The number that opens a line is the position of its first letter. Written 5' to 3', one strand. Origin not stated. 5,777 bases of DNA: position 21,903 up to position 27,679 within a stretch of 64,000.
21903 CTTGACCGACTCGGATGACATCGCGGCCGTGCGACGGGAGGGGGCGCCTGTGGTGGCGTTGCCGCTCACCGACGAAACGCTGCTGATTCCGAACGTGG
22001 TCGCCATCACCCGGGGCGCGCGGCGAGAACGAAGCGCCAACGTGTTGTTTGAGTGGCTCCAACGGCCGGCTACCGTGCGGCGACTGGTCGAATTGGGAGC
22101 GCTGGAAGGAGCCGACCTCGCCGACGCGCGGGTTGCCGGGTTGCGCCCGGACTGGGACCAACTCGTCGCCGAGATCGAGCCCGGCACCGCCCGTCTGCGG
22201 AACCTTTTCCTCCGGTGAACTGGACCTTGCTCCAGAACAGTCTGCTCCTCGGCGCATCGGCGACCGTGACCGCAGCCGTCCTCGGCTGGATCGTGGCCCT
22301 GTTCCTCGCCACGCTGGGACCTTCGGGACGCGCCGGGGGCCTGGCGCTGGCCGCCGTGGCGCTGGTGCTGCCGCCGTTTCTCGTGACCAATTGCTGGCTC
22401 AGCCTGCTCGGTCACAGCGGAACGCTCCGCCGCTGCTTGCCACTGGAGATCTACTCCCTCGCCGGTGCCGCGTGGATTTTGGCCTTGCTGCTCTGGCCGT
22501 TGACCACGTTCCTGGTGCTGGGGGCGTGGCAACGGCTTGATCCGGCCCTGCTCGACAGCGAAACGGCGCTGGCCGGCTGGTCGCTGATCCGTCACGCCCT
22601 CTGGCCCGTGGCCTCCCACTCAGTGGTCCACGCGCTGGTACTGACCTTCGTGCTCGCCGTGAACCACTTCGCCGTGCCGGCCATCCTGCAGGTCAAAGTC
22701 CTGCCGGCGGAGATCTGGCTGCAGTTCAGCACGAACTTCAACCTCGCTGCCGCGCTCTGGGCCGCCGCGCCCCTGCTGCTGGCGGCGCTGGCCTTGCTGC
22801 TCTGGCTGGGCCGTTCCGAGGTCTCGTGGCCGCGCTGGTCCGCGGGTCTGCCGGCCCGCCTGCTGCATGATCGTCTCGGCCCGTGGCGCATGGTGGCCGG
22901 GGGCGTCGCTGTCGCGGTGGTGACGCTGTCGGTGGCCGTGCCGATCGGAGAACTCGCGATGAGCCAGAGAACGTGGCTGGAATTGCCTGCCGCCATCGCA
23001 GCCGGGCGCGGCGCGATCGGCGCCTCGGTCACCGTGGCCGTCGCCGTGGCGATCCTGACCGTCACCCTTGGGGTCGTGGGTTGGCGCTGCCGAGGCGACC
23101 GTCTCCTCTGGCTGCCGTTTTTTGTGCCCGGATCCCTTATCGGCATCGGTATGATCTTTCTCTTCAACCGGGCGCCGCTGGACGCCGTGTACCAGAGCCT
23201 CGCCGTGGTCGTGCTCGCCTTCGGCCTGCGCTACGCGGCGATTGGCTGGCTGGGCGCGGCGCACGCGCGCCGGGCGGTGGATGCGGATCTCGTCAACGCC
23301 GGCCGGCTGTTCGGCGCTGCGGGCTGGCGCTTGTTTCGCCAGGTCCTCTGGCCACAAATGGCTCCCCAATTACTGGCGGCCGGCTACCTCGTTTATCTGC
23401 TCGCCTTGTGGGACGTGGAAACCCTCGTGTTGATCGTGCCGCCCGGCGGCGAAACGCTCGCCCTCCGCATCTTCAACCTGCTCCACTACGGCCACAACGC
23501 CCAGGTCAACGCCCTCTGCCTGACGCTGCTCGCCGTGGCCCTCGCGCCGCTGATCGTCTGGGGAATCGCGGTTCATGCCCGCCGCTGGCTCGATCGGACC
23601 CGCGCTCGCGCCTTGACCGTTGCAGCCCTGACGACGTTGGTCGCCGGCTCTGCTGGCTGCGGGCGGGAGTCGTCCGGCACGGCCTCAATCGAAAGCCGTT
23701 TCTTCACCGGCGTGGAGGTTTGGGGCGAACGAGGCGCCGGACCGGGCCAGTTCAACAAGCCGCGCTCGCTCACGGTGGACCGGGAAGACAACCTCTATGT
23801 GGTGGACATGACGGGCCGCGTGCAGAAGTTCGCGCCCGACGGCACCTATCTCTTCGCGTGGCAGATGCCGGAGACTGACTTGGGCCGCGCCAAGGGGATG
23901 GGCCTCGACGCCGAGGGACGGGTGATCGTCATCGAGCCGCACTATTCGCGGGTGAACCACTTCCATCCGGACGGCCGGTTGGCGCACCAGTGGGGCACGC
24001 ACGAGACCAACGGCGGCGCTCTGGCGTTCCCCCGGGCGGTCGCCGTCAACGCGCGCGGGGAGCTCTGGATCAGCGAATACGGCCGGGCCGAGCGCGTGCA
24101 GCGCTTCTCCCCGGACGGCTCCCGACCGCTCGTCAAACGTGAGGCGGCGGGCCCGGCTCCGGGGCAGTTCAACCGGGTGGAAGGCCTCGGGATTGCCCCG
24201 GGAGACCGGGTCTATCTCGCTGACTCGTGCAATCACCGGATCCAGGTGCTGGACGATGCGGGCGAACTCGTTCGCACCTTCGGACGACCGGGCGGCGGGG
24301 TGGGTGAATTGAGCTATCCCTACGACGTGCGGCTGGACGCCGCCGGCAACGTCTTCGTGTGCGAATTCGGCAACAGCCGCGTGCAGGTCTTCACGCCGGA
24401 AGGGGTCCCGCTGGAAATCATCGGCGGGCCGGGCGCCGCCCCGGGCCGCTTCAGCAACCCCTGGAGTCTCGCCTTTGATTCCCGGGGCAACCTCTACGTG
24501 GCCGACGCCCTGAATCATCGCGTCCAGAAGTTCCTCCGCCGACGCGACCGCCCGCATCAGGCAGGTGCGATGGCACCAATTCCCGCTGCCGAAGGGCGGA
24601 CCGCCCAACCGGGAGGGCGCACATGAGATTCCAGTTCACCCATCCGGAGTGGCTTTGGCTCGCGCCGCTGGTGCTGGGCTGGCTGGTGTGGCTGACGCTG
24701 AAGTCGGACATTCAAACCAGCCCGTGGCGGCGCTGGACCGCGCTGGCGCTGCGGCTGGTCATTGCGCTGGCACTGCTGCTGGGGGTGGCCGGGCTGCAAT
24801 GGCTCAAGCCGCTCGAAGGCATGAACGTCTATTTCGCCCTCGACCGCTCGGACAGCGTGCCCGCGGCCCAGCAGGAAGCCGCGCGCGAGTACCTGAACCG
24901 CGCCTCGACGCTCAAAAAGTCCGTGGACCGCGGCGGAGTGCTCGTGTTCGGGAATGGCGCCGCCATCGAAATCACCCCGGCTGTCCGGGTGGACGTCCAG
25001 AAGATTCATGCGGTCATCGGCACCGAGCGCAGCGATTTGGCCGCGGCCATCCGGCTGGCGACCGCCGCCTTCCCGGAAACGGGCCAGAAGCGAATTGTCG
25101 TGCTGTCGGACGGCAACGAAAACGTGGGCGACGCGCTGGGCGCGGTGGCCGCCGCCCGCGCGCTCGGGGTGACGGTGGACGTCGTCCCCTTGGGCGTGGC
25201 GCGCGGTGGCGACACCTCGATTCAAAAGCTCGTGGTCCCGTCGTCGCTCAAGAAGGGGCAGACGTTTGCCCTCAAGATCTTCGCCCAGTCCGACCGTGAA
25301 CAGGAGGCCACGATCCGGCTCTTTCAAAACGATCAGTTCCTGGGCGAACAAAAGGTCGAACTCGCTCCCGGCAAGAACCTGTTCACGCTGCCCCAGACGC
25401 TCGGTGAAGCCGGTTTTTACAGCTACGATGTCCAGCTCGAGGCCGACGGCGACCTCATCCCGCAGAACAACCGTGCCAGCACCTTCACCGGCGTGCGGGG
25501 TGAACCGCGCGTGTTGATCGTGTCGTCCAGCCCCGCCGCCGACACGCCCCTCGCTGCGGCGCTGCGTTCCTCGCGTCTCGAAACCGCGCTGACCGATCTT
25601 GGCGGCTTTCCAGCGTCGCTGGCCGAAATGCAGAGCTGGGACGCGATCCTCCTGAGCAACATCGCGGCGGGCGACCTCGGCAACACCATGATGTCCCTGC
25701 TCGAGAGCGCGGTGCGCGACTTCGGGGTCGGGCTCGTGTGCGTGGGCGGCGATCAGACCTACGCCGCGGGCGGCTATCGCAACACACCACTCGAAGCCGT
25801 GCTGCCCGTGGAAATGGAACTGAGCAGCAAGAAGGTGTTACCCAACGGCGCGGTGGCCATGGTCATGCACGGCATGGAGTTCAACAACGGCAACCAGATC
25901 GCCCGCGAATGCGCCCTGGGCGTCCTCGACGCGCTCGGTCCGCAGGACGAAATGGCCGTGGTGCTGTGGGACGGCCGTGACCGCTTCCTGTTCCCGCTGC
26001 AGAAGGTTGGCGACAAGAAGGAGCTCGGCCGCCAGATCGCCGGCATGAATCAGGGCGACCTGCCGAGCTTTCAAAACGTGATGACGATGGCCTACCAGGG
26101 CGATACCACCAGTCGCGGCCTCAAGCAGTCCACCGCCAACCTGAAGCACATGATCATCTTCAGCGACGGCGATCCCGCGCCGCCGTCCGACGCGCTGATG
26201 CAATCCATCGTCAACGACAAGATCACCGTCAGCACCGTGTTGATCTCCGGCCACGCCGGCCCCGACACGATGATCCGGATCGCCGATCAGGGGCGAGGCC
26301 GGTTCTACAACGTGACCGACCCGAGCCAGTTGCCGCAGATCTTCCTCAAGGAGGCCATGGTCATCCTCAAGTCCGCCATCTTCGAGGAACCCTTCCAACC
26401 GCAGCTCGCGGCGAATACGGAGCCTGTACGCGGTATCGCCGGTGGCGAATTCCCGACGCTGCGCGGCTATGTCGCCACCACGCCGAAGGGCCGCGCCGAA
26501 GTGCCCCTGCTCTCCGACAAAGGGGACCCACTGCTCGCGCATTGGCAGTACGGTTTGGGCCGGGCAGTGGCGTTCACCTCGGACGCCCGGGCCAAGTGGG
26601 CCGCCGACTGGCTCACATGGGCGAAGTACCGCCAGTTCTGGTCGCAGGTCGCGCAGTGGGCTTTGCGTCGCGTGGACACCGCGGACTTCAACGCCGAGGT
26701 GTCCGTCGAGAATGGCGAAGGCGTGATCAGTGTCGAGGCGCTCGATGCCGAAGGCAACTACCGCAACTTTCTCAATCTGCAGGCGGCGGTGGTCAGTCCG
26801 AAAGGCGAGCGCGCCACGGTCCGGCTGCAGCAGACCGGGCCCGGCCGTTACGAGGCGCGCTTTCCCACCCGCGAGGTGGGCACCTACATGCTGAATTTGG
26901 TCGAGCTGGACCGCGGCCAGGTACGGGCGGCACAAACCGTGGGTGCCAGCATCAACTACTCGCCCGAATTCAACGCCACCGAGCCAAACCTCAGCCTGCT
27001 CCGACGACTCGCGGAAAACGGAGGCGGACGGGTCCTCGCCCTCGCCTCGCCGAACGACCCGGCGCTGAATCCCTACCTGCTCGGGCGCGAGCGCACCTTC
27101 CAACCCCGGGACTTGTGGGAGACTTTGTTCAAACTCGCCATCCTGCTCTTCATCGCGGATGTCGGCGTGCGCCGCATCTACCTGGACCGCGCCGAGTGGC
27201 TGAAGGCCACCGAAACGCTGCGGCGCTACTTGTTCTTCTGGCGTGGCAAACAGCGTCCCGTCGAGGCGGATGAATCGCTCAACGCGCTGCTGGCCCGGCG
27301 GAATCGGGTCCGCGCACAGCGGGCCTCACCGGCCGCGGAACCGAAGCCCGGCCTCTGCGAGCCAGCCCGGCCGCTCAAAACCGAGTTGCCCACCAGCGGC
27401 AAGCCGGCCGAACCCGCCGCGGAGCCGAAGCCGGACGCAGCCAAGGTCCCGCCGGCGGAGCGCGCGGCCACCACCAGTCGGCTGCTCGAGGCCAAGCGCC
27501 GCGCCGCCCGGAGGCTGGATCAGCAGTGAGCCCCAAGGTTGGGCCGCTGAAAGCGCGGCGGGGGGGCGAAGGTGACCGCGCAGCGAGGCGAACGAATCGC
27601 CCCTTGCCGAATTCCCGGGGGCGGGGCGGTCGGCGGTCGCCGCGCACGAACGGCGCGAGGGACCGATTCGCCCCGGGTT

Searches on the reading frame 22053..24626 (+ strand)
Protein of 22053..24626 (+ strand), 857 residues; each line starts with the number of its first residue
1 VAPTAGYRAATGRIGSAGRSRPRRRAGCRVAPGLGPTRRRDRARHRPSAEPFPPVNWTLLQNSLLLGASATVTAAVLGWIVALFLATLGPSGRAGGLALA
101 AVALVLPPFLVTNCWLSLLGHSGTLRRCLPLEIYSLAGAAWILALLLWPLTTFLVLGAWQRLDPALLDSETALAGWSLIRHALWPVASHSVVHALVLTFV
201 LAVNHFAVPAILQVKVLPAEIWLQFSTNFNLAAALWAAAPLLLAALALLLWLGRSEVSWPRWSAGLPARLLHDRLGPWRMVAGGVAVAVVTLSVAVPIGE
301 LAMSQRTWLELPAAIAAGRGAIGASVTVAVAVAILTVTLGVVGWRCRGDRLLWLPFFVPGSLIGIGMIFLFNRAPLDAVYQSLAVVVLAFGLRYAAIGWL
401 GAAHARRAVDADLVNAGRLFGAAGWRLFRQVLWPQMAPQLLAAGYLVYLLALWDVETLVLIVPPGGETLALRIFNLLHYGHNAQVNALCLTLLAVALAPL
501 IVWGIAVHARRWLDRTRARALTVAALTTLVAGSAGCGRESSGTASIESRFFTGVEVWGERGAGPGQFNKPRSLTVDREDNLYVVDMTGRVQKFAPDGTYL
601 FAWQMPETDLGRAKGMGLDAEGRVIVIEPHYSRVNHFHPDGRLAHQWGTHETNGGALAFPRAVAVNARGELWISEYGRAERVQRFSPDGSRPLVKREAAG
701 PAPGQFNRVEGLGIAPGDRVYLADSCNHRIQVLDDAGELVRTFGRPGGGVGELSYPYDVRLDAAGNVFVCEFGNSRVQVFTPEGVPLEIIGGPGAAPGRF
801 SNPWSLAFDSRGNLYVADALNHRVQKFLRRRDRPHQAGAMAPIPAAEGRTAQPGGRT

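Call 66: search_protein_families(library=pfam, proteins=[window:22053-24626:+], max_evalue=0.00001)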
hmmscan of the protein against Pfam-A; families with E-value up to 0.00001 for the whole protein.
window:22053-24626:+ (857 aa): 2 families
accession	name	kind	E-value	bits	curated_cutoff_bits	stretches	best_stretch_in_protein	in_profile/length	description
PF01436.27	NHL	-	5.2e-30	102.4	20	1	800-827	1-28/28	NHL repeat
PF08450.18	SGL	-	3.2e-15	56.9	26.3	0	717-793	145-223/246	SMP-30/Gluconolactonase/LRE-like region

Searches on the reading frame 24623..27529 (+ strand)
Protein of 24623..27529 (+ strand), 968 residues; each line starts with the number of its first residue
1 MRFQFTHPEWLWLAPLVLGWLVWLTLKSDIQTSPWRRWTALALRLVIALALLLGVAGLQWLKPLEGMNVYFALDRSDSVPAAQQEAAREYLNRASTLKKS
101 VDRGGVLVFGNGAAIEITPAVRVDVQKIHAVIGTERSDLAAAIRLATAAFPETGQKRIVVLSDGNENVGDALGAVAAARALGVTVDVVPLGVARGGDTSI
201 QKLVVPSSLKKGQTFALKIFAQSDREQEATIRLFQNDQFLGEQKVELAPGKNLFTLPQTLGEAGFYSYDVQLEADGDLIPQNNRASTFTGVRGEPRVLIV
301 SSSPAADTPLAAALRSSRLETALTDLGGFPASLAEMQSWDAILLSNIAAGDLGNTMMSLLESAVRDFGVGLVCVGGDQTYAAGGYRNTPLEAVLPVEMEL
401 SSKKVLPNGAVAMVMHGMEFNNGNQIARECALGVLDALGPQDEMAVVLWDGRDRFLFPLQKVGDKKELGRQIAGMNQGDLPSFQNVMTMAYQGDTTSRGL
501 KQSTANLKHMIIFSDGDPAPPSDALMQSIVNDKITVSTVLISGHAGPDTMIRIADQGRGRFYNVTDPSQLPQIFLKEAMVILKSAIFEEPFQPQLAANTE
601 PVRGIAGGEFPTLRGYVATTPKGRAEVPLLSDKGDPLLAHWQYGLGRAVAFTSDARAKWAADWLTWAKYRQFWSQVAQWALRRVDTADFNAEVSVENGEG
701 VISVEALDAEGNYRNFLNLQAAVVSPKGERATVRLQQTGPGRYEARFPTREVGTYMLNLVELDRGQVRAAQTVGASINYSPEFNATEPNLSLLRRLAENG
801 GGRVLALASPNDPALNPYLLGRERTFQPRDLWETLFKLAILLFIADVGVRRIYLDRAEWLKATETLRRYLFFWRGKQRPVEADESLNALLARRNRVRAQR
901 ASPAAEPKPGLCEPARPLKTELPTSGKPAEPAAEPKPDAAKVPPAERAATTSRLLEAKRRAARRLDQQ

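Call 66: search_protein_families(library=pfam, proteins=[window:24623-27529:+], max_evalue=0.00001)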
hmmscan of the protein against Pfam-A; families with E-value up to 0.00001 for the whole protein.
window:24623-27529:+ (968 aa): 4 families
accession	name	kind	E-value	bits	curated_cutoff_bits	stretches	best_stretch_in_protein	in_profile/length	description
PF07090.17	GATase1_like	-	5.5e-16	59.3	27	1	592-679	155-244/247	Putative glutamine amidotransferase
PF00092.34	VWA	-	9.7e-15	55.7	23.8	1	427-574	20-172/174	von Willebrand factor type A domain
PF13519.12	VWA_2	-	3.5e-11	44.1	27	1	69-164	1-106/107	von Willebrand factor type A domain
PF13768.12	VWA_3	-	2.3e-06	28.2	27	0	432-561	25-153/155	von Willebrand factor type A domain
